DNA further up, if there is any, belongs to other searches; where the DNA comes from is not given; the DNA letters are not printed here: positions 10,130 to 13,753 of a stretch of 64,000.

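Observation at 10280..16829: Two tandem, full-length PglX-like methyltransferase paralogs with no other BREX components, co-oriented directly behind a plasmid repA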

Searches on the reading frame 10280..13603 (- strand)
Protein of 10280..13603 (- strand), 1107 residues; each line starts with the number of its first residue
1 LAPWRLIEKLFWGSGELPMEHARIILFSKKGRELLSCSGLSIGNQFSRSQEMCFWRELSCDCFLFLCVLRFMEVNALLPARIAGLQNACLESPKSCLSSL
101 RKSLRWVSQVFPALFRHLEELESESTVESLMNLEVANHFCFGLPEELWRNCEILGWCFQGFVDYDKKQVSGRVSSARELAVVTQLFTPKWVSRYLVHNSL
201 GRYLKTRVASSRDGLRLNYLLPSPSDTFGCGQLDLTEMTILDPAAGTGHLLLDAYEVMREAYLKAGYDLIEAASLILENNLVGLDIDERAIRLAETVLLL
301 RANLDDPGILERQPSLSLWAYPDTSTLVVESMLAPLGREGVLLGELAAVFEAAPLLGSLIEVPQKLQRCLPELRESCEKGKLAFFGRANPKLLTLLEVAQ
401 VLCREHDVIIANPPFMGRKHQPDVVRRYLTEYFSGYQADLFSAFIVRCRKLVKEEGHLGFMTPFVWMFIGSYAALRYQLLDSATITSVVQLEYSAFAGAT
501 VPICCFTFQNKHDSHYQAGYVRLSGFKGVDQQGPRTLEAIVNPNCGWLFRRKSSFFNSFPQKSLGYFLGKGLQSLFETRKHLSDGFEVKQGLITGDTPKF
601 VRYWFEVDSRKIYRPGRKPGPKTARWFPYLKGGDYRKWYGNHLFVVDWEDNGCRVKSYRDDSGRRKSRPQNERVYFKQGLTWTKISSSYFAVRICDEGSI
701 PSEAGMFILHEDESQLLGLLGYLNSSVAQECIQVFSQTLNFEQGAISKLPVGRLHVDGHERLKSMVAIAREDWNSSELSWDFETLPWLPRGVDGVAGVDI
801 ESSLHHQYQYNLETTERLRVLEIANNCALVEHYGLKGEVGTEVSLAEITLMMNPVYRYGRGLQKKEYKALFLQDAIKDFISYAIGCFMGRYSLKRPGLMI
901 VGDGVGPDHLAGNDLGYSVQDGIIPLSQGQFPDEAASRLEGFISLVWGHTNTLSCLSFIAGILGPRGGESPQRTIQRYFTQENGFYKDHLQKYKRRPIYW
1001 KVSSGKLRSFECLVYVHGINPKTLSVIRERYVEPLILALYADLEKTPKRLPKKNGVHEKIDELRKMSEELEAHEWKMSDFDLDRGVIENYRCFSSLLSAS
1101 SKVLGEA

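Call 5: search_protein_families(library=pfam, proteins=[window:10280-13603:-], max_evalue=0.01)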
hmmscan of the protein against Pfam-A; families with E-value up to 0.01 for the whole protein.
window:10280-13603:- (1107 aa): 4 families
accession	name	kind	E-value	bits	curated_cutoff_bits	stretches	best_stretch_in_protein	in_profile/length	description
PF07669.17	Eco57I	-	8.4e-18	65.5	25.3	1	279-495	1-170/171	Eco57I restriction-modification methylase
PF02384.22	N6_Mtase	-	2.3e-11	44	20.4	1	404-513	124-235/311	N-6 DNA Methylase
PF20473.4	MmeI_Mtase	-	1.4e-07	31.5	27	1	235-300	18-84/259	MmeI, DNA-methyltransferase domain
PF13847.12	Methyltransf_31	-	0.001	19.2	27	1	237-296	4-46/145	Methyltransferase domain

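Call 6: search_protein_families(library=ncbifam, proteins=[window:10280-13603:-], max_evalue=0.01)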
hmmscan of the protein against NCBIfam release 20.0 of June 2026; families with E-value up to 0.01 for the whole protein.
window:10280-13603:- (1107 aa): 4 families
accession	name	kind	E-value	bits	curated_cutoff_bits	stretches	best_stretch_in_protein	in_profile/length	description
NF033452.1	BREX_1_MTaseX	exception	5.1e-236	786.4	500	1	107-1095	168-1209/1210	BREX-1 system adenine-specific DNA-methyltransferase PglX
NF033455.1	BREX_6_MTaseX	exception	3.5e-71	240.2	900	4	405-766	554-915/1319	BREX-6 system adenine-specific DNA-methyltransferase PglX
NF033454.1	BREX_5_MTaseX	exception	2.3e-66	224.3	900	4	363-766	462-856/1404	BREX-5 system adenine-specific DNA-methyltransferase PglX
TIGR02987.1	met_A_Alw26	exception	0.0004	19.3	353.5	0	433-515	167-252/523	Alw26I/Eco31I/Esp3I family type II restriction adenine-specific DNA-methyltransferase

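Call 7: search_protein_families(library=padloc, proteins=[window:10280-13603:-], max_evalue=0.01)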
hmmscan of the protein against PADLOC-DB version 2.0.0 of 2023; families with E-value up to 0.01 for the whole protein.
window:10280-13603:- (1107 aa): 57 families (the best 25 are shown)
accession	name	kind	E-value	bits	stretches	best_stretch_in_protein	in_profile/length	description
PDLC02521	PglX|PglXI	-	1.6e-240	799.3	1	108-1102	165-1169/1174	PglX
PDLC03600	REase_MTase_IIG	-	3.4e-216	718.8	2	345-1100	433-1194/1205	Type IIG restriction enzyme-methyltransferase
PDLC02516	PglX|PglXI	-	1.8e-118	394.8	1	540-1093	20-577/593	PglX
PDLC02524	PglX|PglXI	-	2.1e-115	384.8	2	234-788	122-680/722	PglX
PDLC02522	PglX|PglXI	-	5.2e-107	357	3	387-792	585-981/1218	PglX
PDLC02641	DrmMI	-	3.7e-98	327.8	1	109-1040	160-1086/1161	DrmMI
PDLC02517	PglX|PglXI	-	6.6e-82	274.1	1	398-1033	7-613/707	PglX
PDLC02527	PglX|PglXI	-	1.8e-80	269.2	3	400-1071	551-1204/1332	PglX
PDLC02525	PglX|PglXI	-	1.6e-68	229.8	1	137-525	181-578/607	PglX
PDLC02523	PglX|PglXI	-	8.5e-59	197.4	3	405-766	561-917/1428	PglX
PDLC02519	PglX|PglXI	-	2.6e-58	195.6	2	394-752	474-835/1241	PglX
PDLC02518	PglX|PglXI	-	5.5e-55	184.7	3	364-766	472-865/1412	PglX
PDLC02528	PglX|PglXI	-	4.6e-49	165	2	106-751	134-794/1125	PglX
PDLC02531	PglX|PglXI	-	1.5e-43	147.3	2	818-904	22-108/359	PglX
PDLC02532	PglX|PglXI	-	4e-33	112.6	2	548-774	28-251/682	PglX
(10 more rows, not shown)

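Call 17: find_homologous_proteins(query=window:10280-13549:-, max_evalue=1e-10)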
Query window:10280-13549:- (1089 aa): 5907 proteins with E <= 1e-10 among 8000 candidates; the best 120 are listed.
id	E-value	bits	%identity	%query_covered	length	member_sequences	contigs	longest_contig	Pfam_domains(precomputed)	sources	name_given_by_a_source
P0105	0.0e+0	2416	100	95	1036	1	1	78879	PF02384.23,PF07669.18,PF20473.5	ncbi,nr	ncbi:MAG: BREX-1 system adenine-specific DNA-methyltransferase PglX [Myxococcota bacterium]|nr:BREX-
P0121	1.7e-234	799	39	96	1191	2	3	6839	PF02384.23,PF07669.18,PF20473.5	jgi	jgi:type II restriction/modification system DNA methylase subunit YeeA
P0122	6.3e-219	748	39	89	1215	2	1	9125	PF02384.23,PF07669.18,PF20473.5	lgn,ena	-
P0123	9.1e-213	727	39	89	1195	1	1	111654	PF02384.23,PF07669.18,PF20473.5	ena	-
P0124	2.0e-209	716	38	92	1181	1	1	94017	PF02384.23,PF07669.18,PF20473.5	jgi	-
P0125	2.5e-209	716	38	91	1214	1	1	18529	PF02384.23,PF07669.18,PF20473.5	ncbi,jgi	jgi:type II restriction/modification system DNA methylase subunit YeeA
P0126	3.0e-209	716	38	89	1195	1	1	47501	PF02384.23,PF07669.18,PF20473.5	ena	-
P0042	6.7e-209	714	38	92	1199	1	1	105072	PF02384.23,PF07669.18,PF20473.5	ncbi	ncbi:BREX-1 system adenine-specific DNA-methyltransferase PglX [Methyloparacoccus murrellii]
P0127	1.4e-208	713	38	92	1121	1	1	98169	PF02384.23,PF07669.18,PF20473.5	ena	-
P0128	1.8e-208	713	38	88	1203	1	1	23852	PF02384.23,PF07669.18,PF01170.25,PF20473.5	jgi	jgi:type II restriction/modification system DNA methylase subunit YeeA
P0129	2.4e-206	706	37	91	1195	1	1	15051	PF02384.23,PF07669.18,PF20473.5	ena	-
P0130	2.9e-206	706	37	96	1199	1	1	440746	PF02384.23,PF07669.18,PF20473.5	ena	-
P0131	4.5e-206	705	37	91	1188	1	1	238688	PF02384.23,PF07669.18,PF20473.5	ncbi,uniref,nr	ncbi:BREX-1 system adenine-specific DNA-methyltransferase PglX [Desulforhopalus vacuolatus]|uniref:B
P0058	7.6e-206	704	38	88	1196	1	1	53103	PF02384.23,PF07669.18,PF20473.5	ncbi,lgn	-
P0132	5.2e-205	702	37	92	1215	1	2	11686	PF02384.23,PF07669.18,PF20473.5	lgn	-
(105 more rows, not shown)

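Call 107: predict_structure(alignment_id=A3)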
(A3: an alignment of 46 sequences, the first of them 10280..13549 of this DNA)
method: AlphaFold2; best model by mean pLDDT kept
length: 1089 residues; sequences in the alignment: 46
mean_pLDDT: 76.1   pTM: 0.61
mean pLDDT of the five models: 76.1, 75.4, 74.1, 72.3, 69.7
residues with pLDDT >= 90: 153; 70-90: 646; 50-70: 176; < 50: 114
segments of 3 or more residues with pLDDT < 50: 20-32, 148-165, 190-198, 205-213, 367-370, 446-452, 475-483, 542-548, 773-778, 877-900
pLDDT, mean of each block of 10 residues (from residue 1): 78 75 38 65 88 88 77 82 87 83 74 81 88 85 61 40 50 80 69 43 47 68 89 89 84 92 91 88 89 87 76 58 82 84 89 81 51 80 92 77 79 82 84 90 59 63 80 51 64 82 67 72 73 69 47 78 85 83 76 70 72 85 88 86 83 85 85 89 87 86 93 72 82 77 92 78 56 48 83 92 94 85 88 89 89 87 76 49 37 40 71 75 78 86 88 89 85 65 84 79 78 86 71 63 88 74 61 73 61
secondary structure, 60 per line:
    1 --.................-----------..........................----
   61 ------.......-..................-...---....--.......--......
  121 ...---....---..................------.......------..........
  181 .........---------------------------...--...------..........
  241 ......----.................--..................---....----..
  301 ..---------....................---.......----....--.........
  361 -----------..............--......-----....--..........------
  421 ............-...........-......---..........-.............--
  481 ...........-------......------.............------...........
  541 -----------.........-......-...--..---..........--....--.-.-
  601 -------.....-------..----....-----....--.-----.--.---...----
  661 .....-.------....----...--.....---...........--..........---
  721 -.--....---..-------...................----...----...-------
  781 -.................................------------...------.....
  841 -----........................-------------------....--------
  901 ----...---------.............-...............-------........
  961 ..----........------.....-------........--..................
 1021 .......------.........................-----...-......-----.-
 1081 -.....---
elements in order (helices of 4 or more, strands of 3 or more residues): H3-19 H31-56 H67-73 H75-92 H100-103 H106-112 H115-123 H127-130 H134-151 H158-164 H171-189 E222-224 H231-246 H251-262 E263-267 H270-287 H291-294 E299-302 H312-331 H335-341 H346-349 H352-360 H372-385 E388-393 H405-414 H422-432 E434-444 H446-451 H455-464 E466-478 E481-491 E499-504 H511-523 E530-534 H535-540 H552-560 H564-567 E569-571 H579-582 E583-585 E608-612 E626-629 H635-638 E661-665 E674-677 E682-684 E687-691 H695-705 H708-717 H725-728 H741-759 H782-814 H836-840 H846-869 H889-892 E905-907 H917-929 H931-945 H953-962 H967-974 E981-985 E993-997 H1003-1027 H1034-1058 H1068-1073 H1082-1086

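Call 109: fold_search(model_id=the predicted structure, library=pdb)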
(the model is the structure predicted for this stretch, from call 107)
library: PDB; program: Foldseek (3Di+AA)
matches with E <= 10: 485; with E <= 0.001: 90
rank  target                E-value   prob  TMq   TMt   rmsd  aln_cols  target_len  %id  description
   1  8q56_A                2.2e-63  1.00  0.75  0.68   7.9      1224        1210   27  PglX methyltransferase of Salmonella BREX phage defence system (aka BrxX) bound to inhibitor Ocr (released 2024-08-21)
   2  8c45_A                1.5e-62  1.00  0.74  0.67   8.5      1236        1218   27  PglX methyltransferase from the Salmonella BREX phage defence system (aka BrxX) (released 2024-07-10)
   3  8c45_B                4.1e-62  1.00  0.74  0.67   8.2      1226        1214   27  PglX methyltransferase from the Salmonella BREX phage defence system (aka BrxX) (released 2024-07-10)
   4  9ewz_C                1.3e-59  1.00  0.76  0.69   6.8      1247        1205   27  Cryo-EM structure of the E. coli BrxX methyltransferase in complex with DNA (released 2025-03-05)
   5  8zek_A                2.7e-55  1.00  0.71  0.65   8.9      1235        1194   27  Cryo-EM structure of the E. coli BrxX methyltransferase complexed with Ocr (released 2024-12-11)
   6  9ex7_A                8.9e-52  1.00  0.71  0.66   8.4      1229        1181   28  Cryo-EM structure of the E. coli BrxX methyltransferase in complex with Ocr (released 2025-03-05)
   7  7lni_A                1.4e-18  1.00  0.33  0.59   7.7       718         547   15  SeMet CamA Adenine Methyltransferase Complexed to Cognate Substrate DNA (released 2021-05-19)
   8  8cxw_B                4.6e-18  1.00  0.32  0.57   7.3       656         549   16  CamA Adenine Methyltransferase Complexed to Cognate Substrate DNA and Inhibitor piclidenoson (Compound 4) (released 2023-01-11)
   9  8cy2_A                5.5e-18  1.00  0.34  0.60   7.4       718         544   15  CamA Adenine Methyltransferase Complexed to Cognate Substrate DNA and Inhibitor APNEA (Compound 9) (released 2023-01-11)
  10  7lt5_B                5.5e-18  1.00  0.34  0.57   8.2       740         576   15  CamA Adenine Methyltransferase Complexed to Cognate Substrate DNA and Cofactor SAH (released 2021-05-19)
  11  8cxs_A                5.7e-18  1.00  0.33  0.59   7.8       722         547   15  CamA Adenine Methyltransferase Complexed to Cognate Substrate DNA and Inhibitor MTA (released 2023-01-11)
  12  7rfk_A                5.7e-18  1.00  0.34  0.59   7.9       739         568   14  CamA Adenine Methyltransferase Complexed to Cognate Substrate DNA and Inhibitor Sinefungin (released 2021-09-15)
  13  7rfl_B                5.9e-18  1.00  0.33  0.58   8.0       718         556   15  CamA Adenine Methyltransferase Complexed to Cognate Substrate DNA and Inhibitor SGC0946 (released 2021-09-15)
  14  7rfn_C                7.9e-18  1.00  0.33  0.59   7.8       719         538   15  CamA Adenine Methyltransferase Complexed to Cognate Substrate DNA and Inhibitor SGC8158 (released 2021-09-15)
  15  7rfm_B                8.3e-18  1.00  0.33  0.59   8.0       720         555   15  CamA Adenine Methyltransferase Complexed to Cognate Substrate DNA and Inhibitor EPZ004777 (released 2021-09-15)
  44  5hr4_C                4.3e-11  1.00  0.33  0.45  12.4       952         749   13  Structure of Type IIL restriction-modification enzyme MmeI in complex with DNA has implications for engineering of new (released 2016-04-27)
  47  5hr4_J                1.3e-10  1.00  0.34  0.47  13.0       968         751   12  Structure of Type IIL restriction-modification enzyme MmeI in complex with DNA has implications for engineering of new (released 2016-04-27)
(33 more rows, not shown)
